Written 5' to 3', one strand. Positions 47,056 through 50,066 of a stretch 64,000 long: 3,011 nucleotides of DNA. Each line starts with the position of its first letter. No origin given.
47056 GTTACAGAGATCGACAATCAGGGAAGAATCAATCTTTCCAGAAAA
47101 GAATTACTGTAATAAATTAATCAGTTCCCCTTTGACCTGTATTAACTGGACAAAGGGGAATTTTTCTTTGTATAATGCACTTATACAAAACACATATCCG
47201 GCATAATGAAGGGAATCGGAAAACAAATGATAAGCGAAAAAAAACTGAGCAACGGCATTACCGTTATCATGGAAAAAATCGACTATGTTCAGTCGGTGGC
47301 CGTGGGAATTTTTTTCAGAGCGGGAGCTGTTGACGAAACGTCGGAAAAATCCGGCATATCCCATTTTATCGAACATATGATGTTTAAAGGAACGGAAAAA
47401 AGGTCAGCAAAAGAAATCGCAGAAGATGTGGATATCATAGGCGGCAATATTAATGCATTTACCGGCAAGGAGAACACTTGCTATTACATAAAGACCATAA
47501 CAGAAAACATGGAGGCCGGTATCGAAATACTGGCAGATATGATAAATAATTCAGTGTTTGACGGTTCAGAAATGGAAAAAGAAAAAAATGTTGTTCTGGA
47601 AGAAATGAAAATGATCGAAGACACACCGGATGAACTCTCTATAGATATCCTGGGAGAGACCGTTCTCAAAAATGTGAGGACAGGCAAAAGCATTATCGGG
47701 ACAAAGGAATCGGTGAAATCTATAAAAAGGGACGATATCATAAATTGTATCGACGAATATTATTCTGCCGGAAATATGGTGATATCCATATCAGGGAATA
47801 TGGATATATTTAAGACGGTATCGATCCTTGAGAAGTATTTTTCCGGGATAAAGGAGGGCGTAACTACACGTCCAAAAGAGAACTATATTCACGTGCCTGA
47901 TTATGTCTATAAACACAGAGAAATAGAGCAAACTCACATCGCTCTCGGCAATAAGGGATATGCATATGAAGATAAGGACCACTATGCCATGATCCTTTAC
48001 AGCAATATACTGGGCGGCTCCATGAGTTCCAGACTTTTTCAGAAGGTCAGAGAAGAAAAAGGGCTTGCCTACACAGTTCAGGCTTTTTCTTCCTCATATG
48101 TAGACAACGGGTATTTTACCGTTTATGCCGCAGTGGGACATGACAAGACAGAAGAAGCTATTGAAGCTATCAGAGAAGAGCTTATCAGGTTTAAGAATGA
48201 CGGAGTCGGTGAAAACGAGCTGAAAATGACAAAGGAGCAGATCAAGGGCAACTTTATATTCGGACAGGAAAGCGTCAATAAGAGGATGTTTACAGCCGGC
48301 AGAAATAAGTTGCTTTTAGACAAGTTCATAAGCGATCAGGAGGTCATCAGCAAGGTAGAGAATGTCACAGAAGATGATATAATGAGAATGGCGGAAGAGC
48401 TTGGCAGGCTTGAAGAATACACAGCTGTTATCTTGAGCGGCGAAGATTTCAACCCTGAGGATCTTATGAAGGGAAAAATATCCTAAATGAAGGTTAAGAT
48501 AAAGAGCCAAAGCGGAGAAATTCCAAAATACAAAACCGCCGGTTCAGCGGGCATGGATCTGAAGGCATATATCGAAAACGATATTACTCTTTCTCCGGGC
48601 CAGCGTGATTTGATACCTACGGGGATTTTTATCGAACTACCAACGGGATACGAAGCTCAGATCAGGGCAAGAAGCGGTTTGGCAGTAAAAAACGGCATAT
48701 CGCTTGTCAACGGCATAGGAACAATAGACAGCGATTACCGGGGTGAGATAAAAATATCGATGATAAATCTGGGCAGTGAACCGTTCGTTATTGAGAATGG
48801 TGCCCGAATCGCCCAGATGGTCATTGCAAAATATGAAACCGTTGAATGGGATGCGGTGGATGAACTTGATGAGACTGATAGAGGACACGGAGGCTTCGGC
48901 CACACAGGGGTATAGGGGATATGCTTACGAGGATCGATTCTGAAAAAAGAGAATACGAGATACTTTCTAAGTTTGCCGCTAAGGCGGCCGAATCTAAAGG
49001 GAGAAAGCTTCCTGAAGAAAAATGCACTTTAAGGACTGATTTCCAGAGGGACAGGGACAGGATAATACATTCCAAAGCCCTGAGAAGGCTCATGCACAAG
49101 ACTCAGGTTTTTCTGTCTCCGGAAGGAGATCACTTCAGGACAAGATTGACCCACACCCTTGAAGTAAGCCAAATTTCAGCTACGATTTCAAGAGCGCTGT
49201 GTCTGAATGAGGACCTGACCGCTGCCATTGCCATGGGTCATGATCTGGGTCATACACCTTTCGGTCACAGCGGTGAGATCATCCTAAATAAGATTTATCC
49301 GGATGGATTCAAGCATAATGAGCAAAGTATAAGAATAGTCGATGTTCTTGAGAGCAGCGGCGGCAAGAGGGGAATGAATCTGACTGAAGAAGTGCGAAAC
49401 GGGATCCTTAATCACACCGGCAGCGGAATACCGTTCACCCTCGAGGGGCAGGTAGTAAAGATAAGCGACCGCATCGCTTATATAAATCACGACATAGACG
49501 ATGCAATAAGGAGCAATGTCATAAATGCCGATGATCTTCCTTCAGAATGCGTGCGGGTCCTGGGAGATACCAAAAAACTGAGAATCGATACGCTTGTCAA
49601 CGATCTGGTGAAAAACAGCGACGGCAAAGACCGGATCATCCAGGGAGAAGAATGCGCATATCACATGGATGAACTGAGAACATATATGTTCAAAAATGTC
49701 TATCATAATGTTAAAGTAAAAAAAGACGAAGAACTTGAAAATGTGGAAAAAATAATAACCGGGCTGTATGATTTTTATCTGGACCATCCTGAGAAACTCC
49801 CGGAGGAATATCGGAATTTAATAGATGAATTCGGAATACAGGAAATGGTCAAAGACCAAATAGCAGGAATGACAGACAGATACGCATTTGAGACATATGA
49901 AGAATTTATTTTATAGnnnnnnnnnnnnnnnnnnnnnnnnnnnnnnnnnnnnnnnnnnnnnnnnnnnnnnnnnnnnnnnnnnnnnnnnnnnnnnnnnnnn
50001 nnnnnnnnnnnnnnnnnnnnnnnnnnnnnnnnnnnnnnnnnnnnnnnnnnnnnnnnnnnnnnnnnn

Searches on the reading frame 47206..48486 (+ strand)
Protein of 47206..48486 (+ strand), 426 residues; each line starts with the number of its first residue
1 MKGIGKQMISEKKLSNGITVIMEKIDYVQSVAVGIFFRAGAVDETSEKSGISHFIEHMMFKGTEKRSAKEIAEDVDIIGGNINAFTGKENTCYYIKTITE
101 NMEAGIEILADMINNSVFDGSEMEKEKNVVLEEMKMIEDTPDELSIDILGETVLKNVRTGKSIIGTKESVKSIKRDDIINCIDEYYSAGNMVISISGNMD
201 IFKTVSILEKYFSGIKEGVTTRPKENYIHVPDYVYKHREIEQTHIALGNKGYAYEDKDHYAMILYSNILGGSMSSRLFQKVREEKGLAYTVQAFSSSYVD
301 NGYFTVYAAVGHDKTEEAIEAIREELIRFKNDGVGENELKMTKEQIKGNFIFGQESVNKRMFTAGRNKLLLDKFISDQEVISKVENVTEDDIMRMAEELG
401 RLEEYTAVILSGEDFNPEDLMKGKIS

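Call 6: search_protein_families(library=ncbifam, proteins=[window:47206-48486:+])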
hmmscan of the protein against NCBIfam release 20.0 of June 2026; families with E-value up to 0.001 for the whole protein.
window:47206-48486:+ (426 aa): 4 families
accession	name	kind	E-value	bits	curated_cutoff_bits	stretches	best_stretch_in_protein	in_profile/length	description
NF047422.1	YfmF_fam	equivalog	1.3e-37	129.7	285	1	94-400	90-402/412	EF-P 5-aminopentanol modification-associated protein YfmF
NF047421.1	YfmH_fam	equivalog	2.8e-30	105.9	250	1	10-409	11-420/425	EF-P 5-aminopentanol modification-associated protein YfmH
NF011681.0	PRK15101.1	equivalog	4.5e-20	71.3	765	1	13-353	48-403/961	pitrilysin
TIGR02110.1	PQQ_syn_pqqF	equivalog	3.4e-13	49.2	320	1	15-197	6-192/697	pyrroloquinoline quinone biosynthesis protein PqqF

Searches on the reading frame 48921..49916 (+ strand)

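Call 6: search_protein_families(library=ncbifam, proteins=[window:48921-49916:+])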
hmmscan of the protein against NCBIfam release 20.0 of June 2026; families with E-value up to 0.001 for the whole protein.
window:48921-49916:+ (331 aa): 11 families
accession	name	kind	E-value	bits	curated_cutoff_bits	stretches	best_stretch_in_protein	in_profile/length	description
NF002327.0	PRK01286.1-2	equivalog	1.6e-142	474.7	393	1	4-330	5-337/345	deoxyguanosinetriphosphate triphosphohydrolase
NF002329.0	PRK01286.1-4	equivalog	1.7e-110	369.5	494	1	4-328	4-333/342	deoxyguanosinetriphosphate triphosphohydrolase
NF002326.0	PRK01286.1-1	equivalog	2.5e-85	287.1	390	2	13-206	7-218/379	deoxyguanosinetriphosphate triphosphohydrolase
NF002328.0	PRK01286.1-3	equivalog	1.3e-71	241.7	467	3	13-168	13-171/404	deoxyguanosinetriphosphate triphosphohydrolase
TIGR01353.1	dGTP_triPase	subfamily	3.2e-61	208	152.35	2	38-167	2-145/389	dGTP triphosphohydrolase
NF002330.0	PRK01286.1-5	equivalog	1.9e-57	195.2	511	2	15-168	2-158/384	deoxyguanosinetriphosphate triphosphohydrolase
NF041026.1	antiphage_dGTPase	exception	1.2e-50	172.9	400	3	31-164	9-155/425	anti-phage deoxyguanosine triphosphatase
NF002829.0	PRK03007.1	equivalog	5.2e-44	150.8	385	1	26-155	15-154/425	deoxyguanosinetriphosphate triphosphohydrolase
NF003701.1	PRK05318.1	subfamily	1.1e-43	149.8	383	1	34-164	13-157/426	anti-phage deoxyguanosine triphosphatase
NF002205.0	PRK01096.1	equivalog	2.9e-24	85.9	439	1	27-122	16-125/444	deoxyguanosinetriphosphate triphosphohydrolase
NF003429.0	PRK04926.1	equivalog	8.4e-24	84.2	405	1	31-159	22-173/500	dGTPase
